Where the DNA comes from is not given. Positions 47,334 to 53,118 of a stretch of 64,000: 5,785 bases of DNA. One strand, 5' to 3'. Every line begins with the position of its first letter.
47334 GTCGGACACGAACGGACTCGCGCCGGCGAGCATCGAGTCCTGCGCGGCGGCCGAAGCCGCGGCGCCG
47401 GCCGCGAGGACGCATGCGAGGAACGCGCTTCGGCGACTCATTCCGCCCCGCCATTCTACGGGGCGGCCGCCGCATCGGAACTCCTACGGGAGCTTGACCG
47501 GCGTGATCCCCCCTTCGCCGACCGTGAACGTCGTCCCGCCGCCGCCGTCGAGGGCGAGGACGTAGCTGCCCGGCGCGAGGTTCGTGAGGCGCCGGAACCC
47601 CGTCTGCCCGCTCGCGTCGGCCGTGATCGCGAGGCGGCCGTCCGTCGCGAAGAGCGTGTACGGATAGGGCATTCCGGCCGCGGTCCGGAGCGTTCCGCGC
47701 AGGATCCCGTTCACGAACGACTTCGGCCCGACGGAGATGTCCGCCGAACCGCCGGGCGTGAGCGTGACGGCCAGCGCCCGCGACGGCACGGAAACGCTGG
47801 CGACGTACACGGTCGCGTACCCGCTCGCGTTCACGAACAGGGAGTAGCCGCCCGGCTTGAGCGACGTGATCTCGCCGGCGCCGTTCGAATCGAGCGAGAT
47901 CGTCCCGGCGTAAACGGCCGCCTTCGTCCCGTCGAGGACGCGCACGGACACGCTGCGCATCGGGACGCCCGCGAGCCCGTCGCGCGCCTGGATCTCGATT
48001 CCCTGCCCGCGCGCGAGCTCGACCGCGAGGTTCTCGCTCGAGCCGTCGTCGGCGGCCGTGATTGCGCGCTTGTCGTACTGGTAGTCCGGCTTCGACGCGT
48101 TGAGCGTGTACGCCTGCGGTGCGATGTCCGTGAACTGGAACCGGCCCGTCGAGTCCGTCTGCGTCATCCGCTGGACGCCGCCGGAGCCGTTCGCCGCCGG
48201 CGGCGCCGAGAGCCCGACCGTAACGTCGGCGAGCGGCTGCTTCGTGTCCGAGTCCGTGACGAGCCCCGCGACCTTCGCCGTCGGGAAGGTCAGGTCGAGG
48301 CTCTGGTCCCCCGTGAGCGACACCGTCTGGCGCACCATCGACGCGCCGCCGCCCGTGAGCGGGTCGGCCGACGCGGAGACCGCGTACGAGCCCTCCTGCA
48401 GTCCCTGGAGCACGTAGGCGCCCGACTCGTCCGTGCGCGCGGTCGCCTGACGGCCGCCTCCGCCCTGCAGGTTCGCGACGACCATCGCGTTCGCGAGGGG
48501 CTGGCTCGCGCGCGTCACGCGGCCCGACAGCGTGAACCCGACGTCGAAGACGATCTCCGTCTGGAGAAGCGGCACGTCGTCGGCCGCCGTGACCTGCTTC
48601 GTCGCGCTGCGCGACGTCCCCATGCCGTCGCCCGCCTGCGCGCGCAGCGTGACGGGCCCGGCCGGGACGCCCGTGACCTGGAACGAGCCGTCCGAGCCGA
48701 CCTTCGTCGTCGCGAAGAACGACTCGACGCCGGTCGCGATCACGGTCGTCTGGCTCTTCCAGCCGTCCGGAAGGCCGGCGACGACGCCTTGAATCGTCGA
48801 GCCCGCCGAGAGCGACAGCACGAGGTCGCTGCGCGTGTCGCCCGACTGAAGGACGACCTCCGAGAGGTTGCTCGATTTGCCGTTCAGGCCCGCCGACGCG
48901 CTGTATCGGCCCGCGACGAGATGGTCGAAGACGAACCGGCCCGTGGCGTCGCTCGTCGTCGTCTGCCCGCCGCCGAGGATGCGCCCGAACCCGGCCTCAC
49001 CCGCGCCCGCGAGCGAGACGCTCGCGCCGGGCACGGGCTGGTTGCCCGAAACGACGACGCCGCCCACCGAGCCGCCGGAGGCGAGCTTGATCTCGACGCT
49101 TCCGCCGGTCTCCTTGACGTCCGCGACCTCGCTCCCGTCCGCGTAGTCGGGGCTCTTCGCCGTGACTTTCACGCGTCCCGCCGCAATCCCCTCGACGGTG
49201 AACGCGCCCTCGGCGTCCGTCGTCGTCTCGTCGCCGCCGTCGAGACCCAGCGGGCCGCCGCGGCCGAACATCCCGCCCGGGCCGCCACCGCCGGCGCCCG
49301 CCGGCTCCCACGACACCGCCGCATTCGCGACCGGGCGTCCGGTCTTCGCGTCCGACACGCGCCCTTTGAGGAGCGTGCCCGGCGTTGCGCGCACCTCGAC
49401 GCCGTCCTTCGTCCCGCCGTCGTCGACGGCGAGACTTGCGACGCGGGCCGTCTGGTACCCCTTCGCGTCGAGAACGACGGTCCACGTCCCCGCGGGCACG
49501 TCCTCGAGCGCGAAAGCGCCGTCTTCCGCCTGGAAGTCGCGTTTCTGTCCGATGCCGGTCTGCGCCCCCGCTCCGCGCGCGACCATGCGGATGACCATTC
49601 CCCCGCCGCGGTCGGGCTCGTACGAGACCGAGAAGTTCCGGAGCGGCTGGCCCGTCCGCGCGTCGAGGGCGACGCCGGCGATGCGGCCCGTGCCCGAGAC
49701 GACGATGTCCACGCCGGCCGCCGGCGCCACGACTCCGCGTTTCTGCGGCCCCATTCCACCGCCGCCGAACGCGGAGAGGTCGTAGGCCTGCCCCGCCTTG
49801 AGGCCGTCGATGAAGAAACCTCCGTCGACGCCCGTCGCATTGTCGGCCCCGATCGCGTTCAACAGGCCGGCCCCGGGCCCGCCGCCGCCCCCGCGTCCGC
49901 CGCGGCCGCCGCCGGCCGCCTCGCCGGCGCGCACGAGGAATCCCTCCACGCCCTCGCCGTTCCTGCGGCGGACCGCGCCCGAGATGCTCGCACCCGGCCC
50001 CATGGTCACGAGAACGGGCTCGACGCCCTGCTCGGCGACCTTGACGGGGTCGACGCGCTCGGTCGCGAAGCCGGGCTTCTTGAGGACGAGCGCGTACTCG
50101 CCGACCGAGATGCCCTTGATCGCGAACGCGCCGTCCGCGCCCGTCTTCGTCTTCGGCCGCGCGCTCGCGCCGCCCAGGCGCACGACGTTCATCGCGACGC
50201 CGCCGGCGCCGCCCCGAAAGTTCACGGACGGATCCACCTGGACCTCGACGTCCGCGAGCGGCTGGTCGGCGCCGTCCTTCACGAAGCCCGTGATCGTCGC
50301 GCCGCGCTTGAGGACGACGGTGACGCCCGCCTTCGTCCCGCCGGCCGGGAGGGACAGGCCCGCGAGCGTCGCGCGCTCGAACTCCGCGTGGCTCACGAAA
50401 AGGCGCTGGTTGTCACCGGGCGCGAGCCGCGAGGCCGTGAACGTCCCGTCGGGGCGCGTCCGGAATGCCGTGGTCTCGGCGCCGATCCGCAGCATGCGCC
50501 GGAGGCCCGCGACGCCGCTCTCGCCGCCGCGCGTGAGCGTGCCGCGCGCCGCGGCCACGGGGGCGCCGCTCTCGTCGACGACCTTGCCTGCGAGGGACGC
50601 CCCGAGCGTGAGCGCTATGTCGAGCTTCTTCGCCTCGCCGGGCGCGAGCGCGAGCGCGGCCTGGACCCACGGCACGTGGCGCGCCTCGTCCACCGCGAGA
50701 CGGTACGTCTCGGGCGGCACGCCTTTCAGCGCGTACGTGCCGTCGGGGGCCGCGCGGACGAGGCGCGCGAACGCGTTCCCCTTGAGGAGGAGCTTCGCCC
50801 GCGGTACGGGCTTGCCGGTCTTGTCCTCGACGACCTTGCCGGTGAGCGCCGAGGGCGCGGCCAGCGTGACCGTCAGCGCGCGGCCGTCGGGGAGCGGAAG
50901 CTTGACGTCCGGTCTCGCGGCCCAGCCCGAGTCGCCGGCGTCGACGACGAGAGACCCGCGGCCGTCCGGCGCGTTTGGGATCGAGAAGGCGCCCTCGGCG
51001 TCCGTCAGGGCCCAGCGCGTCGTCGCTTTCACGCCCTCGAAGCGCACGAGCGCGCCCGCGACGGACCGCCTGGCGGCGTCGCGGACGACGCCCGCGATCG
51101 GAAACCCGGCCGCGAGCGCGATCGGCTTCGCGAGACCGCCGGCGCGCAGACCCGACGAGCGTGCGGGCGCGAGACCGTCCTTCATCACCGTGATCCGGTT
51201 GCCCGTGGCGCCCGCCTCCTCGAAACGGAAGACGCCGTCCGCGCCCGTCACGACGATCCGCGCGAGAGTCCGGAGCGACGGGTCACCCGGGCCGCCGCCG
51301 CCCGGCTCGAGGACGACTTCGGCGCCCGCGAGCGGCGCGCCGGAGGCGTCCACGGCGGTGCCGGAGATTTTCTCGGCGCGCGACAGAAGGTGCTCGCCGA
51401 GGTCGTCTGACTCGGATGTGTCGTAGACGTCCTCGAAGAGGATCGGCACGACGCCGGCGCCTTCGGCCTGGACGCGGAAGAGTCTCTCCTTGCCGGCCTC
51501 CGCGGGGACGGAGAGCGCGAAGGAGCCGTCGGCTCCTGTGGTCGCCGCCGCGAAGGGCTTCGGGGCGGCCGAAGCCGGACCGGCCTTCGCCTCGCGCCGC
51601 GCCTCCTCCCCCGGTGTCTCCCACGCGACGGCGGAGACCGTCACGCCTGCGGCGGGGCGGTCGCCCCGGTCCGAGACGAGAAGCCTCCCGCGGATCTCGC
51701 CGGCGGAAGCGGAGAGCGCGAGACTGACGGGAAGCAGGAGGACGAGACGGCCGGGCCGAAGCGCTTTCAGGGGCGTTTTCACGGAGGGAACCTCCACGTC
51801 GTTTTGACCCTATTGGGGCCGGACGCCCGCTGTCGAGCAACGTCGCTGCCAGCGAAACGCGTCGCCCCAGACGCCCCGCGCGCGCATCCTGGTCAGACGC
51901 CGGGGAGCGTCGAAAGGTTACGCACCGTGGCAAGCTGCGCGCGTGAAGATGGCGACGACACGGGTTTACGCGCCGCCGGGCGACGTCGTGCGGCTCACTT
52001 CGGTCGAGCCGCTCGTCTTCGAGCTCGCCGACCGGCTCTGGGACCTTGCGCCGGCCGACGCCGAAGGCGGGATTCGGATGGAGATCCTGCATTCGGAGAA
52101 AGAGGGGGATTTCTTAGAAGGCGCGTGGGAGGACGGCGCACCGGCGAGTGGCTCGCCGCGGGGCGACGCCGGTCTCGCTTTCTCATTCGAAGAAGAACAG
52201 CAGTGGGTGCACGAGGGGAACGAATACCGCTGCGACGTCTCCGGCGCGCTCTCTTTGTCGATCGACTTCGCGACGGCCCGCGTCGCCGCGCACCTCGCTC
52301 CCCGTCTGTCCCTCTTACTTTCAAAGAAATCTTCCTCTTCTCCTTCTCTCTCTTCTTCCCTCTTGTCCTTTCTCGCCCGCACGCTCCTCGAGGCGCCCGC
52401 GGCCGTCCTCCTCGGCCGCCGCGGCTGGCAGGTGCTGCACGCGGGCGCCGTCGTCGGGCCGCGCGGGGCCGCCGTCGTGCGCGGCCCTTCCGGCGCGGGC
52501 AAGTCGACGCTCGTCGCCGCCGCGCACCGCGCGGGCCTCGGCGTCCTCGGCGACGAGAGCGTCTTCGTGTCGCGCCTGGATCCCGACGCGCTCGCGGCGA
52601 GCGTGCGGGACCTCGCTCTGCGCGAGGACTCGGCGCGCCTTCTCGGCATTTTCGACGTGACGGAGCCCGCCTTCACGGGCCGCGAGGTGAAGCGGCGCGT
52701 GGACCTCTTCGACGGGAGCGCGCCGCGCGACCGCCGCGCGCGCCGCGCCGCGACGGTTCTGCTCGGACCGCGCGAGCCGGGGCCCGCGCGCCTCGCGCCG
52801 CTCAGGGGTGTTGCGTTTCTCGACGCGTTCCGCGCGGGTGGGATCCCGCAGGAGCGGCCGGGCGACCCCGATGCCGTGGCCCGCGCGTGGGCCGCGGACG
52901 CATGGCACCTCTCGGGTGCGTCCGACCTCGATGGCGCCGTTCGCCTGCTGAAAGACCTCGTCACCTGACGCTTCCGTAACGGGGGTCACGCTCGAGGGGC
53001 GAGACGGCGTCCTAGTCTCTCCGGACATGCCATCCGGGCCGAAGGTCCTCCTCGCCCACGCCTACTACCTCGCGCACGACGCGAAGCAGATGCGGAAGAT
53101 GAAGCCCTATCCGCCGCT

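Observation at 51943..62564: Uncharacterised radical-SAM / methyltransferase modification locus flanked by an HprK-like kinase and an NTP_transf_5-like nucleotidyltransferase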

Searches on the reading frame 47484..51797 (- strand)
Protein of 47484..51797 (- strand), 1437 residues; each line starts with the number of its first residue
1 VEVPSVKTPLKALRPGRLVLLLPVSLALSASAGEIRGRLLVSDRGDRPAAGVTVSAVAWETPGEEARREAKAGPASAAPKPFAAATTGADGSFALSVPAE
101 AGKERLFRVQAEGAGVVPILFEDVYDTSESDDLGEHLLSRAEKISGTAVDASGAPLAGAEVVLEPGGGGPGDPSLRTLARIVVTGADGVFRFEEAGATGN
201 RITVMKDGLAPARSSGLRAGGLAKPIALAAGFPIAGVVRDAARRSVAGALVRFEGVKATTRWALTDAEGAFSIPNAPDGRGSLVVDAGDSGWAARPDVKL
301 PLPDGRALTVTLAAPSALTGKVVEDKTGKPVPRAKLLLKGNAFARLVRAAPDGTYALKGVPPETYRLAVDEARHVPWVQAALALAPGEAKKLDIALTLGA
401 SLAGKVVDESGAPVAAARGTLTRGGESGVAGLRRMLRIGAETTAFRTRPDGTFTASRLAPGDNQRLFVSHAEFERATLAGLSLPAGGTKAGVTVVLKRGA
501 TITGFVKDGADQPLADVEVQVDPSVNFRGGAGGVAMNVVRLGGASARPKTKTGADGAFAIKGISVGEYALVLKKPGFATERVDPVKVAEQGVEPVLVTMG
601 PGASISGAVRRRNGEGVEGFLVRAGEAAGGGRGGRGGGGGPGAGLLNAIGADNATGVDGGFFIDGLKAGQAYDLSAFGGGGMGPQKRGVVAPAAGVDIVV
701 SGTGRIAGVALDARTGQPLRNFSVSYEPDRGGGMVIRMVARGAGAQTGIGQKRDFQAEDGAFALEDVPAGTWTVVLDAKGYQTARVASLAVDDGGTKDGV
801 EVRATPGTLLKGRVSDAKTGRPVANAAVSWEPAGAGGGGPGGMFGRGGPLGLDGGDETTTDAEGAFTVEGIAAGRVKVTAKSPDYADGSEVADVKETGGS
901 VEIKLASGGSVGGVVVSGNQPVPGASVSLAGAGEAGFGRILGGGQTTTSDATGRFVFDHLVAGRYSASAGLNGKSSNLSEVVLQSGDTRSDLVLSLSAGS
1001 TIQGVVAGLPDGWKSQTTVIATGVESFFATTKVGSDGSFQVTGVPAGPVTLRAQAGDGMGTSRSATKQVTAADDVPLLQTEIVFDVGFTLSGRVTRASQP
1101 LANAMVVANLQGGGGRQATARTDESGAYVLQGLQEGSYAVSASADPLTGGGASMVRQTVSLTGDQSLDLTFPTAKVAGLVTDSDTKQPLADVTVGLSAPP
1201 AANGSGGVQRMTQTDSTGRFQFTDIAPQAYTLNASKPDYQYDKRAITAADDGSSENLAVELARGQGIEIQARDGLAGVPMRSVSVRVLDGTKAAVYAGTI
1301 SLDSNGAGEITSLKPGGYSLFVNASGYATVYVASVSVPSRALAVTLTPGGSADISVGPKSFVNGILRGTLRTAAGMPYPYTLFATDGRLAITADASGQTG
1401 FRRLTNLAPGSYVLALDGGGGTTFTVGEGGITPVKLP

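Call 8: search_protein_families(library=pfam, proteins=[window:47484-51797:-], max_evalue=0.01)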
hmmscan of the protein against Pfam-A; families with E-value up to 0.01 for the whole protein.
window:47484-51797:- (1437 aa): 17 families
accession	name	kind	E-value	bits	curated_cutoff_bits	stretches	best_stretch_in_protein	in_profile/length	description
PF13620.12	CarboxypepD_reg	-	1e-103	340.3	32.3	12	1176-1261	2-81/82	Carboxypeptidase regulatory-like domain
PF13715.12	CarbopepD_reg_2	-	2.2e-46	156.2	32.2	3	1177-1261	2-76/88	CarboxypepD_reg-like domain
PF17210.9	SdrD_B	-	2.3e-22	79.7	29.7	1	1184-1256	19-82/112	SdrD B-like domain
PF09430.16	EMC7_beta-sandw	-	2.4e-22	79.8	26.6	0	1192-1262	10-73/122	ER membrane protein complex subunit 7, beta-sandwich domain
PF17802.7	SpaA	-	5.1e-19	68.7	23.1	1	1181-1244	8-70/91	Prealbumin-like fold domain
PF14686.12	fn3_3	-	2.7e-16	59.5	24.4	0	550-589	29-69/75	Polysaccharide lyase family 4, domain II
PF20598.4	DUF6795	-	1.4e-11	45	27.4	0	1091-1135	2-48/103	Domain of unknown function (DUF6795)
PF10670.15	DUF4198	-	3.2e-11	44.2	34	0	905-970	143-206/209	Domain of unknown function (DUF4198)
PF00775.27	Dioxygenase_C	-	8.9e-05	22.5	27.3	0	1209-1234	75-100/182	Dioxygenase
PF08308.17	PEGA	-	0.00022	21.5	20.8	0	1310-1331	29-50/71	PEGA domain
PF02369.22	Big_1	-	0.00037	21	34.9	0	143-193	20-65/93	Bacterial Ig-like domain (group 1)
PF23193.1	NOMO_3rd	-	0.00062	20.2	27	0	945-966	60-81/120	NOMO third transthyretin-like domain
PF24025.1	Ig_DR_A0283-like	-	0.00079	20.1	27.1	1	1179-1240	12-68/102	DR_A0283-like, Ig-like domain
PF15976.11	CooC_C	-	0.0011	19.4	29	0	384-418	1-35/93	CS1-pili formation C-terminal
PF01060.29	TTR-52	-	0.005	17.8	24.9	0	856-872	31-47/79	Transthyretin-like family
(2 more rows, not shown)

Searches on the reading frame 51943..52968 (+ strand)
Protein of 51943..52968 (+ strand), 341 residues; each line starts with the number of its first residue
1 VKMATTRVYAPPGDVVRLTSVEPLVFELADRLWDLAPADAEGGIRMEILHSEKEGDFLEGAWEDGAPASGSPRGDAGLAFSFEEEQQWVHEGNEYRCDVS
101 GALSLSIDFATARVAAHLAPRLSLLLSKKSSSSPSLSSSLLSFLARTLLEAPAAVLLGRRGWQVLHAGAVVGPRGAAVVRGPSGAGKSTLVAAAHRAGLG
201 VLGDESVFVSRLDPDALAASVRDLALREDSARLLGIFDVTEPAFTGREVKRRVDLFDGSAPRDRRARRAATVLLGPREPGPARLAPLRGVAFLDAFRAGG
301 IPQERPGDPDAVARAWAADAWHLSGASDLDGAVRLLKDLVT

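Call 4: search_protein_families(library=pfam, proteins=[window:51943-52968:+], max_evalue=0.01)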
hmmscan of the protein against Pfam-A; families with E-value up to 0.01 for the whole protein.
window:51943-52968:+ (341 aa): 2 families
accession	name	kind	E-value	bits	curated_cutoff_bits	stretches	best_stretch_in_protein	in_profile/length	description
PF13555.12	AAA_29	-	0.00058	20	27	1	171-193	19-41/61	P-loop containing region of AAA domain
PF13191.12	AAA_16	-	0.0025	18.8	32.6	1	172-260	21-124/167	AAA ATPase domain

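Call 5: search_protein_families(library=ncbifam, proteins=[window:51943-52968:+], max_evalue=0.01)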
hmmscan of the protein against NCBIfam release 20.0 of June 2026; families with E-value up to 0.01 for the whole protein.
window:51943-52968:+ (341 aa): 1 family
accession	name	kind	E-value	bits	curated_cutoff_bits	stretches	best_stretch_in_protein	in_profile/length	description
TIGR04352.1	HprK_rel_A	equivalog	2.5e-07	30.1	200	1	164-235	98-168/280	HprK-related kinase A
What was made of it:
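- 51943..52968 (+): g1: P-loop protein of the HprK/PEPCK-like kinase type (341 aa; Walker A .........). It is the first gene of the co-directional set. TIGR04352 HprK_rel_A E 2.5e-7 but only 30 bits against a cut-off of 200 (call 5).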

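Call 33: search_solved_structures(query=window:51943-52968:+, max_evalue=10, show_alignments=2)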
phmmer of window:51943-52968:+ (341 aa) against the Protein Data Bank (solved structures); distinct sequences matched with E-value up to 10: 3.
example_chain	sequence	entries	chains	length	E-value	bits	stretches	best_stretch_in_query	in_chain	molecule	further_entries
6c2u_A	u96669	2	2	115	0.091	15.4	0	177-201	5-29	phosphate-loop protein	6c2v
1hwm_B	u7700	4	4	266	0.55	12.8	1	160-193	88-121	EBULIN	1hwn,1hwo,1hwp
1ii2_A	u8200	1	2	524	1.1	11.8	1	161-209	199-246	PHOSPHOENOLPYRUVATE CARBOXYKINASE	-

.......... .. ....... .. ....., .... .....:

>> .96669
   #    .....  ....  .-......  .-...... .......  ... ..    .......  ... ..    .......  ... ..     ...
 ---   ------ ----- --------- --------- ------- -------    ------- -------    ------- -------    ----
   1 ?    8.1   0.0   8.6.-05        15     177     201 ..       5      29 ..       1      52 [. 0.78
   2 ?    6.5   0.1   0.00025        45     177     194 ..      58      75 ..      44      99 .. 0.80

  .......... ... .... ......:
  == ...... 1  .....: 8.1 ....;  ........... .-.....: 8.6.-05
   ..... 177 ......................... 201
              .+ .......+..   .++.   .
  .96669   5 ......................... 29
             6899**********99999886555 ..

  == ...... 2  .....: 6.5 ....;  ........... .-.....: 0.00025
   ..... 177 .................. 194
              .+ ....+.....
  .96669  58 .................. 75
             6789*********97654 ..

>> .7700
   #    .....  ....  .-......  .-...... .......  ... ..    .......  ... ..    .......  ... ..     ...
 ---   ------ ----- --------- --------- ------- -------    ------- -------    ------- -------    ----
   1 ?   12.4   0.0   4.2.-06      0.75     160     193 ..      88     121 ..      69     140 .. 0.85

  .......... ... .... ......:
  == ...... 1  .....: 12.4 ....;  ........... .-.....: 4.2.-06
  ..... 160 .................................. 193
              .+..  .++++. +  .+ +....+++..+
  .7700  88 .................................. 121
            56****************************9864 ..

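Call 47: search_protein_families(library=pfam, proteins=[window:51943-52968:+], max_evalue=10)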
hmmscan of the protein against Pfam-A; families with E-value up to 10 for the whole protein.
window:51943-52968:+ (341 aa): 10 families
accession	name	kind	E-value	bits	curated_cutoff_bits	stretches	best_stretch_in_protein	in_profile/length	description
PF13555.12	AAA_29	-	0.00058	20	27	1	171-193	19-41/61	P-loop containing region of AAA domain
PF13191.12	AAA_16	-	0.0025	18.8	32.6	1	172-260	21-124/167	AAA ATPase domain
PF13671.12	AAA_33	-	0.011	16.5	27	1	178-222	3-38/143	AAA domain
PF01293.25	PEPCK_ATP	-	0.053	12.7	26.5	1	156-198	190-234/465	Phosphoenolpyruvate carboxykinase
PF13604.12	AAA_30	-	0.079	13.1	27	1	172-197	16-41/191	AAA domain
PF13401.12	AAA_22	-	0.13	13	27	1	174-198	5-29/130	AAA domain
PF07475.17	Hpr_kinase_C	-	0.14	12.1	33.3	1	178-241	22-85/171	HPr Serine kinase C-terminal domain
PF20703.3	nSTAND1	-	0.18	11.8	27.1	1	176-194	35-53/379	Novel STAND NTPase 1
PF00005.33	ABC_tran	-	0.26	12.3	25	1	178-193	15-30/137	ABC transporter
PF03193.22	RsgA_GTPase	-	0.27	11.5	30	1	177-193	109-125/174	RsgA GTPase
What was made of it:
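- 51943..52968 (+): Hpr_kinase_C E 0.14 and PEPCK_ATP E 0.05 (call 47).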

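Call 74: search_protein_families(library=padloc, proteins=[window:51943-52968:+], max_evalue=0.001)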
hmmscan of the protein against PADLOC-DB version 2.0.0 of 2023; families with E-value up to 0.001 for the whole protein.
window:51943-52968:+ (341 aa): 0 families
